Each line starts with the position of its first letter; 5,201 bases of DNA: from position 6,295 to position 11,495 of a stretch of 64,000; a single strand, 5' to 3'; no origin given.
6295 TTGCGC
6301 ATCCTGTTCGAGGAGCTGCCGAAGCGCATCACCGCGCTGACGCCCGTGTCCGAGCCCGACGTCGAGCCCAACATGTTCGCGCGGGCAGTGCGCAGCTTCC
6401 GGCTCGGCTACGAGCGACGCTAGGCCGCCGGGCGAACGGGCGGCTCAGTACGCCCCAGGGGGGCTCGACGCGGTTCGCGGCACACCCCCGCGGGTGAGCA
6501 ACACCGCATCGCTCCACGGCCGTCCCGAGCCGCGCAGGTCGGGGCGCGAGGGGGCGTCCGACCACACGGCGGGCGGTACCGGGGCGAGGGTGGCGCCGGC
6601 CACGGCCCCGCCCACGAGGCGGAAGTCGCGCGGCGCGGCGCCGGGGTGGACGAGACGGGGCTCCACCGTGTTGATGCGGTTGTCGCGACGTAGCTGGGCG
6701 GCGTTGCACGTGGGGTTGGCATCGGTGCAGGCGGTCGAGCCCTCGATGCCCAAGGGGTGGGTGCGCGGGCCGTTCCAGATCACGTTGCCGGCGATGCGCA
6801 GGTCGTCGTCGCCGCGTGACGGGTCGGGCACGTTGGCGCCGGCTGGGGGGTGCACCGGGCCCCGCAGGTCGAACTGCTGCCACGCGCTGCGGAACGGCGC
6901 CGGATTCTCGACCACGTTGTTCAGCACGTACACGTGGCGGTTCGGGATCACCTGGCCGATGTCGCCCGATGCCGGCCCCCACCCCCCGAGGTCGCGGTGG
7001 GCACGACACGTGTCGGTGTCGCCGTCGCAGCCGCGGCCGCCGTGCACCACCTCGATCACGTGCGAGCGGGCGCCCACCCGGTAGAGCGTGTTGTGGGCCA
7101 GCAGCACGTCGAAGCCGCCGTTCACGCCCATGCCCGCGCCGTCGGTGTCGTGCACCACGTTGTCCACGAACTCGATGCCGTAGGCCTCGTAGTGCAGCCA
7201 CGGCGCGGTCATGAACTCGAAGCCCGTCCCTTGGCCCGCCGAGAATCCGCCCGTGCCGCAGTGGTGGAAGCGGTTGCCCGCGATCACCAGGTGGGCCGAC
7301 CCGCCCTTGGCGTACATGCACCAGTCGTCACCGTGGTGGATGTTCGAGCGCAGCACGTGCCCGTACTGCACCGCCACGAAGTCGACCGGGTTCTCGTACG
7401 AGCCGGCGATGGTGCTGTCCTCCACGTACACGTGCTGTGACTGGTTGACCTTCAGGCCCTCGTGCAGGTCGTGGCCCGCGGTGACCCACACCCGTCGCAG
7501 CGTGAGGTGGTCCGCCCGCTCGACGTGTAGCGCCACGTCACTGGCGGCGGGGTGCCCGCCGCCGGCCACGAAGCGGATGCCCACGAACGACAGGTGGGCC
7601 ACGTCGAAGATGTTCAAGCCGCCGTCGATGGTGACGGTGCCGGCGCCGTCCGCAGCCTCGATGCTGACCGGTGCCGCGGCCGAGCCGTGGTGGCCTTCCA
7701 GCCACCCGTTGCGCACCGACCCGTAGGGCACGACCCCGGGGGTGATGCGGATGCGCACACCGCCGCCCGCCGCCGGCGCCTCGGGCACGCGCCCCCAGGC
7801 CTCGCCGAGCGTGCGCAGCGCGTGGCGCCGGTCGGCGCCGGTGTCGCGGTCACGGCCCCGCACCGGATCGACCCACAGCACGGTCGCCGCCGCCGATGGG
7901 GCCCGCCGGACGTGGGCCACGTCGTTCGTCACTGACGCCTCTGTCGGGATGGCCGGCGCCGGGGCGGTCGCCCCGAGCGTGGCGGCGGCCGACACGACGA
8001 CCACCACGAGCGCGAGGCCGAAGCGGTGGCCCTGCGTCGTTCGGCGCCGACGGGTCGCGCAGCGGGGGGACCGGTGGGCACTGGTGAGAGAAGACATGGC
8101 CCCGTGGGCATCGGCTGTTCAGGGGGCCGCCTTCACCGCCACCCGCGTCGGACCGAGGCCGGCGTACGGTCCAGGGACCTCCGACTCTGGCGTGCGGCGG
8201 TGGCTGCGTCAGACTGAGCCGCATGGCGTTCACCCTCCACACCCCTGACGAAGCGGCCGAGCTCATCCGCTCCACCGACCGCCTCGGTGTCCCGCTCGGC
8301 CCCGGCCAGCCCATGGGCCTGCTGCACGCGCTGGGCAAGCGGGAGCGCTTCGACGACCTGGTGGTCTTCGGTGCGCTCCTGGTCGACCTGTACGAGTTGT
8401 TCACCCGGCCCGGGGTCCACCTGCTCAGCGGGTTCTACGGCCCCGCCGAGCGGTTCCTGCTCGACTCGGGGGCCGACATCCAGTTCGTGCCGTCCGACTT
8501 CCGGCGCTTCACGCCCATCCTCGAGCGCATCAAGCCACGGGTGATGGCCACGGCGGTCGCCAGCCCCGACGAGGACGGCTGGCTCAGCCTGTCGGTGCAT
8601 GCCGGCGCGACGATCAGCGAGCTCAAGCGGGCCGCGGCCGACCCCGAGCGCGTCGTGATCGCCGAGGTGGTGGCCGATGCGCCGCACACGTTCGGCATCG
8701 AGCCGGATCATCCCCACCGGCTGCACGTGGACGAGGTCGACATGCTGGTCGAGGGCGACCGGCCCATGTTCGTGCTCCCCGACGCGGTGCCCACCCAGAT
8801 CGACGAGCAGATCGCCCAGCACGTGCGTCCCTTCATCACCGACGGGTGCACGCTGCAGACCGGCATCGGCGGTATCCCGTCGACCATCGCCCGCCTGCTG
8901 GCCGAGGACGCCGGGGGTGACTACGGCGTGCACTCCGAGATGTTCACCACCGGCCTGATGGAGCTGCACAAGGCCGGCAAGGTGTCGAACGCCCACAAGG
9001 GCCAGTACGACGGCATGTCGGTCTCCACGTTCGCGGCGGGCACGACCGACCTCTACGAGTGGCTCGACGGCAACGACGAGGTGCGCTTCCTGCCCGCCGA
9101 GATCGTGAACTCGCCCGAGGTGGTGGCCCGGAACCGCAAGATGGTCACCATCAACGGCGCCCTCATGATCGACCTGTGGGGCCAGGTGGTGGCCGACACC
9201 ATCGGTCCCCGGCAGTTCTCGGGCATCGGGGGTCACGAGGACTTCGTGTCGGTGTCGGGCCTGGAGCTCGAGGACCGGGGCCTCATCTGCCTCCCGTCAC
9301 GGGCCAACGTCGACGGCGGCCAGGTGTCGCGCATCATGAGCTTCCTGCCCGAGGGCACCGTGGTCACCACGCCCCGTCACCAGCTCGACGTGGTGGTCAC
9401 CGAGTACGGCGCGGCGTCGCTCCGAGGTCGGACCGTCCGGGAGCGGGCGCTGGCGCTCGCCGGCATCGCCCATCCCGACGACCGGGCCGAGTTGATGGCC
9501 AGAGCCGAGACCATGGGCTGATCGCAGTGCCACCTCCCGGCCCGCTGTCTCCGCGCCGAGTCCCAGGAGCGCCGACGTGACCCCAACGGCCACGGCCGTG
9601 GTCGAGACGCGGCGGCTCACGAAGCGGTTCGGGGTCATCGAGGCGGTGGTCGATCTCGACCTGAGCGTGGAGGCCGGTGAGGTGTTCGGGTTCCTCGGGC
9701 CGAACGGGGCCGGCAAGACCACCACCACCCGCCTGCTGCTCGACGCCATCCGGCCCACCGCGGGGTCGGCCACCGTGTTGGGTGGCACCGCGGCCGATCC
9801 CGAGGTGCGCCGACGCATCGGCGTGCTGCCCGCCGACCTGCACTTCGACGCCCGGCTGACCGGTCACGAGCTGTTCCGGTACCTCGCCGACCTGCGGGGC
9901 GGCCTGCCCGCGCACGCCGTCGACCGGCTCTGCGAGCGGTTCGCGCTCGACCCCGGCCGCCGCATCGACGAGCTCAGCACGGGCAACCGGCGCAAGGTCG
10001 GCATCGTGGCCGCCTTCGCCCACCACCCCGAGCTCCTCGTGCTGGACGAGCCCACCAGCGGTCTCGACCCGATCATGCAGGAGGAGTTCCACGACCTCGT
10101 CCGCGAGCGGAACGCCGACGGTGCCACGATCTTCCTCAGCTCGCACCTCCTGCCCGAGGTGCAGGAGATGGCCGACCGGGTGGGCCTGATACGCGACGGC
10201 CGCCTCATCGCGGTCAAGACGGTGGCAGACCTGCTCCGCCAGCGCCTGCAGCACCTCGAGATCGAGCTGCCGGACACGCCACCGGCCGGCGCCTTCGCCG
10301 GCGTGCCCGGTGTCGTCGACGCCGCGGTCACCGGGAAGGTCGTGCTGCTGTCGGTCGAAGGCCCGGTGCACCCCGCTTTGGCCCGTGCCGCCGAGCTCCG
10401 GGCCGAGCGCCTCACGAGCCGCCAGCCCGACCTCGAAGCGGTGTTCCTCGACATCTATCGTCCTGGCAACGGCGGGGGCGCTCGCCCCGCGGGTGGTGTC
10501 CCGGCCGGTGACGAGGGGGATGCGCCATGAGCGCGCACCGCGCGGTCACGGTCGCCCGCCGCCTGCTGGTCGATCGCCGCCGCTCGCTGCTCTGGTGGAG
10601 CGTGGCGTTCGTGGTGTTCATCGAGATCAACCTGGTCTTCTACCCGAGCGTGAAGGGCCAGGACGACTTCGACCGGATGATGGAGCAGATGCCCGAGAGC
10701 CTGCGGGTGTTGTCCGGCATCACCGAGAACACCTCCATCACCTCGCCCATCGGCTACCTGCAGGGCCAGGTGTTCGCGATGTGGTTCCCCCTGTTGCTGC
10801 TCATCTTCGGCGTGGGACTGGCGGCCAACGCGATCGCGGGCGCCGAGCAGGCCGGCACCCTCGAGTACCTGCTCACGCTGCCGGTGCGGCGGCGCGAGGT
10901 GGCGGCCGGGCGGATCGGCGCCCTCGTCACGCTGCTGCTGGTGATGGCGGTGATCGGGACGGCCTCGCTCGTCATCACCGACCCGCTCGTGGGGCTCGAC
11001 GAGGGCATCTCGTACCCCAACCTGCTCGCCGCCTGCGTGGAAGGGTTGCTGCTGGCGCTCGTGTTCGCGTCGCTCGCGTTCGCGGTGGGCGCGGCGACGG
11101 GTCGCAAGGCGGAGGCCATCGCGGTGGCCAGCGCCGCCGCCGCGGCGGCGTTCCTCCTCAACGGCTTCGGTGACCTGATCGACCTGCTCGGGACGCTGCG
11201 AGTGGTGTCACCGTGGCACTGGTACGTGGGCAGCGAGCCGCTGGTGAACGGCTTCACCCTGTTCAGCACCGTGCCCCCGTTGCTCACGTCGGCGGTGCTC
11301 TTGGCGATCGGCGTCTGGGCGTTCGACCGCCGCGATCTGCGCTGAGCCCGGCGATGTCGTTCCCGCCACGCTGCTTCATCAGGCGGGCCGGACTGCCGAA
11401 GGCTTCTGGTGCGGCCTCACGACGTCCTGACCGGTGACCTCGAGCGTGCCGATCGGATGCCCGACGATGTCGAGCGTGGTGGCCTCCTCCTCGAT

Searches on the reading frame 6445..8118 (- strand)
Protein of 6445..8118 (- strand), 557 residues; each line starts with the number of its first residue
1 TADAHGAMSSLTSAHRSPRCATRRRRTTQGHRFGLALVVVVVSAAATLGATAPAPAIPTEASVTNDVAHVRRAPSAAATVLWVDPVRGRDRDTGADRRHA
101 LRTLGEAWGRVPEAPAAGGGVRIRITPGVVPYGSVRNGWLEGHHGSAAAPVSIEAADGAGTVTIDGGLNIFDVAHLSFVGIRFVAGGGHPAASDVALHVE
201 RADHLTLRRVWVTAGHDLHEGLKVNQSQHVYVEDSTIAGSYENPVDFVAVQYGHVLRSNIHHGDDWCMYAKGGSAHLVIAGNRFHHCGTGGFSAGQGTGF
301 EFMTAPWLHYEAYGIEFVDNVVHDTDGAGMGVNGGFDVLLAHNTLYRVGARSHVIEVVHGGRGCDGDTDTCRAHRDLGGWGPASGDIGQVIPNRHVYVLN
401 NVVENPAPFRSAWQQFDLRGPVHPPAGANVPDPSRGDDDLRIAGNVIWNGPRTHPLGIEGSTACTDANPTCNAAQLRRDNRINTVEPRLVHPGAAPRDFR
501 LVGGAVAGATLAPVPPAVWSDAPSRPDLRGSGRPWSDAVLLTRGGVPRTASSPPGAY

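Call 18: search_protein_families(library=pfam, proteins=[window:6445-8118:-], max_evalue=0.001)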
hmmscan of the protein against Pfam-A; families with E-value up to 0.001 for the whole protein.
window:6445-8118:- (557 aa): 1 family
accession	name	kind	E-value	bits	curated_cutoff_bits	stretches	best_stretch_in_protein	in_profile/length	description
PF13229.12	Beta_helix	-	7.7e-09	35.8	25.9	1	215-349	21-138/158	Right handed beta helix region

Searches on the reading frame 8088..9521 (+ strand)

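Call 18: search_protein_families(library=pfam, proteins=[window:8088-9521:+], max_evalue=0.001)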
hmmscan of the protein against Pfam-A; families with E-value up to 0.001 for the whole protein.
window:8088-9521:+ (477 aa): 1 family
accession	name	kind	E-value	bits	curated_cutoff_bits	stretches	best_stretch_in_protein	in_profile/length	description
PF13336.12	AcetylCoA_hyd_C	-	4.2e-52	176.6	23.7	1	318-472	1-153/154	Acetyl-CoA hydrolase/transferase C-terminal domain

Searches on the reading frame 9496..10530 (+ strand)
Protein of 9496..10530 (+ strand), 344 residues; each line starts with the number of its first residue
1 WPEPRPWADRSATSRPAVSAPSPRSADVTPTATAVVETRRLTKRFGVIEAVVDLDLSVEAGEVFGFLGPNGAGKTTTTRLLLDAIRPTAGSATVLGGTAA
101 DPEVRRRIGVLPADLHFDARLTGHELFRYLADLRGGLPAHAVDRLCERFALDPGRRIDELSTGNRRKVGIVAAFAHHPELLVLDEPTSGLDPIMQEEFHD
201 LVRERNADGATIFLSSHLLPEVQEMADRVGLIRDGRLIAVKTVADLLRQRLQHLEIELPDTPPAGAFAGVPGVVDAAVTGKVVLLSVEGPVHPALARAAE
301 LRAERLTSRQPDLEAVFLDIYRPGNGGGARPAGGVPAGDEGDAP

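Call 18: search_protein_families(library=pfam, proteins=[window:9496-10530:+], max_evalue=0.001)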
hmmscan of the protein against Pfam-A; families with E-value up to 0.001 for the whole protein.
window:9496-10530:+ (344 aa): 2 families
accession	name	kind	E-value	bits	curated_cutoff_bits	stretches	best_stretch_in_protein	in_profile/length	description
PF00005.33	ABC_tran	-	5.1e-23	82.6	25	1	53-188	3-137/137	ABC transporter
PF13304.12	AAA_21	-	2.5e-12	47.9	27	1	155-218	233-299/304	AAA domain, putative AbiEii toxin, Type IV TA system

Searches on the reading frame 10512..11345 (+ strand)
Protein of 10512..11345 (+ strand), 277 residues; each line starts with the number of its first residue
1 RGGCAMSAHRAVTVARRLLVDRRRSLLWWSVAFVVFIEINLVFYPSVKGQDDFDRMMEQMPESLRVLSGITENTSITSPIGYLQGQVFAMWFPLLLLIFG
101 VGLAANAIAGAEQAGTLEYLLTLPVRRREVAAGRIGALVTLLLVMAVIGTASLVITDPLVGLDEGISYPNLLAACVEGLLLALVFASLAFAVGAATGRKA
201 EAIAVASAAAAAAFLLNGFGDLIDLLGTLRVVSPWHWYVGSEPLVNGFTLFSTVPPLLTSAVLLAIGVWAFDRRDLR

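Call 18: search_protein_families(library=pfam, proteins=[window:10512-11345:+], max_evalue=0.001)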
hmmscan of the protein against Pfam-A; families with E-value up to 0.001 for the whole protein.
window:10512-11345:+ (277 aa): 5 families
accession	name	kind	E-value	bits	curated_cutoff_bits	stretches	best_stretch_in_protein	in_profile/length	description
PF12679.13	ABC2_membrane_2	-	6.5e-17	62.1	27.2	1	14-276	3-283/283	ABC-2 family transporter protein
PF12698.13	ABC2_membrane_3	-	7.3e-08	32.3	31.6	1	81-217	158-288/347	ABC-2 family transporter protein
PF12730.13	ABC2_membrane_4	-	1.6e-07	31.9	27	1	70-193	35-159/179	ABC-2 family transporter protein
PF01061.29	ABC2_membrane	-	9.1e-06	25.8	26.9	1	26-220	20-180/211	ABC-2 type transporter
PF13346.12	ABC2_membrane_5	-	4.1e-05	23.6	25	1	86-217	33-162/205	ABC-2 family transporter protein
